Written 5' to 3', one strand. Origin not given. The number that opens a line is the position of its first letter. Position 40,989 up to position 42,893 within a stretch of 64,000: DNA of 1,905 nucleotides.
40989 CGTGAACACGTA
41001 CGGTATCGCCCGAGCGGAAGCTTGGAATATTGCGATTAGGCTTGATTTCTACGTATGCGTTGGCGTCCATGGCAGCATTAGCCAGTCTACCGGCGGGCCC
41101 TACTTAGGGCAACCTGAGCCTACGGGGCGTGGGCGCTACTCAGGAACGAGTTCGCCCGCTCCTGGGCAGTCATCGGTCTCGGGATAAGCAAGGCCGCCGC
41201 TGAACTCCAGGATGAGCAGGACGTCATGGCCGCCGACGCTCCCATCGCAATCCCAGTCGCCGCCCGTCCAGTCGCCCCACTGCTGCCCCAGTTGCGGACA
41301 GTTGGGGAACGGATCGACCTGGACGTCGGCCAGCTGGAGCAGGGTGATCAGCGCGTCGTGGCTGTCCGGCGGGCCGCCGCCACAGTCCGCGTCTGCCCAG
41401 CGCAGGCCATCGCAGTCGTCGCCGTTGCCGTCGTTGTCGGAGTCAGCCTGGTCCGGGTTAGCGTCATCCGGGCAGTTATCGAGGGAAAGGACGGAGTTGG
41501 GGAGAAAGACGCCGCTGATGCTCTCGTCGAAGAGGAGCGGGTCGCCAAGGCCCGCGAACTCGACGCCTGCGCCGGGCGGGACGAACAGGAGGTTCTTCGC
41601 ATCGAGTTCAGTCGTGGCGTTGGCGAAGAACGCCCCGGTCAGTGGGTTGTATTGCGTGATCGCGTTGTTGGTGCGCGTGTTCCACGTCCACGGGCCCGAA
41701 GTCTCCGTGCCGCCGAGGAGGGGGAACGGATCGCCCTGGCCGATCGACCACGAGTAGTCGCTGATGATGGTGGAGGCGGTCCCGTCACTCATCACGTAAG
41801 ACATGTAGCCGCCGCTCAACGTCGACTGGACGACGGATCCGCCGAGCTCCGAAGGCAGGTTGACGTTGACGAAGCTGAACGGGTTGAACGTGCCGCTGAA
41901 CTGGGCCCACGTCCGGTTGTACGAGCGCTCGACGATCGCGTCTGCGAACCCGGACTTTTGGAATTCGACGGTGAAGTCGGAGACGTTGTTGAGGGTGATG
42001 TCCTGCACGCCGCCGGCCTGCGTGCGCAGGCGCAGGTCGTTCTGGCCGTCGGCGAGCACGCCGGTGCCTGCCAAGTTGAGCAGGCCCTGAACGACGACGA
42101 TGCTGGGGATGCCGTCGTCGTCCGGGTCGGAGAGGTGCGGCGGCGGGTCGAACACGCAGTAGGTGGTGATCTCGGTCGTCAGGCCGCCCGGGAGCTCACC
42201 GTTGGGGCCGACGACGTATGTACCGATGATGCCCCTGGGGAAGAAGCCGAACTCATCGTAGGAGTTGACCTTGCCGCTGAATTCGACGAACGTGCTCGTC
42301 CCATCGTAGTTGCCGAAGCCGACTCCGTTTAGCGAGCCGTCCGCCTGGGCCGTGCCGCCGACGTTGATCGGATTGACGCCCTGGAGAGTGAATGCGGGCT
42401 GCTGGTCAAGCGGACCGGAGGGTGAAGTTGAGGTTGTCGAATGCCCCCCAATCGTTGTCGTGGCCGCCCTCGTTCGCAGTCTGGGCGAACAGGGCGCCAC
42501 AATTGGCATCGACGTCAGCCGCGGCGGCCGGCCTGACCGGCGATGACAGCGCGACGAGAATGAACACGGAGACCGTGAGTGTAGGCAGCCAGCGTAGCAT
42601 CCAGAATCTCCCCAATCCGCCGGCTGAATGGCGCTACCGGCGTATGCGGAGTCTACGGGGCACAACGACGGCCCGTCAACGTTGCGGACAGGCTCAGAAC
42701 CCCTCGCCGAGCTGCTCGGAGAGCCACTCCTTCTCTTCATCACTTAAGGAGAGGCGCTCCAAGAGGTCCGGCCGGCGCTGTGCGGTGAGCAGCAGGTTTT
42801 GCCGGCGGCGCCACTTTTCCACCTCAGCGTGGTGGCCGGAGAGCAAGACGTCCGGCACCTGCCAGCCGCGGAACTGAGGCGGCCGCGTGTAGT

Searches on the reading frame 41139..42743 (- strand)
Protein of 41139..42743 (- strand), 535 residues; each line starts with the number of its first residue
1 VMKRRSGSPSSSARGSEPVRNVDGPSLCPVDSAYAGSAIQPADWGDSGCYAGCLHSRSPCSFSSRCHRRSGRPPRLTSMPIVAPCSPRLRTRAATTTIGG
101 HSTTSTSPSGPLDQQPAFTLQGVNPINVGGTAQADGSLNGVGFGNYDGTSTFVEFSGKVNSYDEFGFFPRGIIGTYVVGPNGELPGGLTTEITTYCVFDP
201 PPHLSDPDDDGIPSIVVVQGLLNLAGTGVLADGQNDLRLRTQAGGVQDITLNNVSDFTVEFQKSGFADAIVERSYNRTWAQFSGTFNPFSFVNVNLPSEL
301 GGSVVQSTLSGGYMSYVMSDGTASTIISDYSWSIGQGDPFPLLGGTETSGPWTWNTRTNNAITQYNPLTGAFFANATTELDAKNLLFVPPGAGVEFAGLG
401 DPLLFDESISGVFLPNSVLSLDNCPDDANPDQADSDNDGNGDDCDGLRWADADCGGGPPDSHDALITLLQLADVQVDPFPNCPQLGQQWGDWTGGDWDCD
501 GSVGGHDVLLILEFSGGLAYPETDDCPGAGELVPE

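Call 11: search_protein_families(library=pfam, max_evalue=1, proteins=[window:41139-42743:-])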
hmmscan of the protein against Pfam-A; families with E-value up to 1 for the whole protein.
window:41139-42743:- (535 aa): 0 families

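Call 79: search_protein_families(library=ncbifam, max_evalue=1, proteins=[window:41139-42743:-])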
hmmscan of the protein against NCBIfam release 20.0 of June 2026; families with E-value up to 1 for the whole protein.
window:41139-42743:- (535 aa): 2 families
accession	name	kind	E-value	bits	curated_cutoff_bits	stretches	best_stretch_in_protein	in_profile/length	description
NF045500.1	Omp28_seleno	equivalog_domain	0.00023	20.7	200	1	421-446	284-309/377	Omp28-related selenoprotein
NF047638.1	throspo3_MtsC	equivalog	0.003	16.5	350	1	422-445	77-100/428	cell-cell cohesion MYXO-CTERM protein MtsC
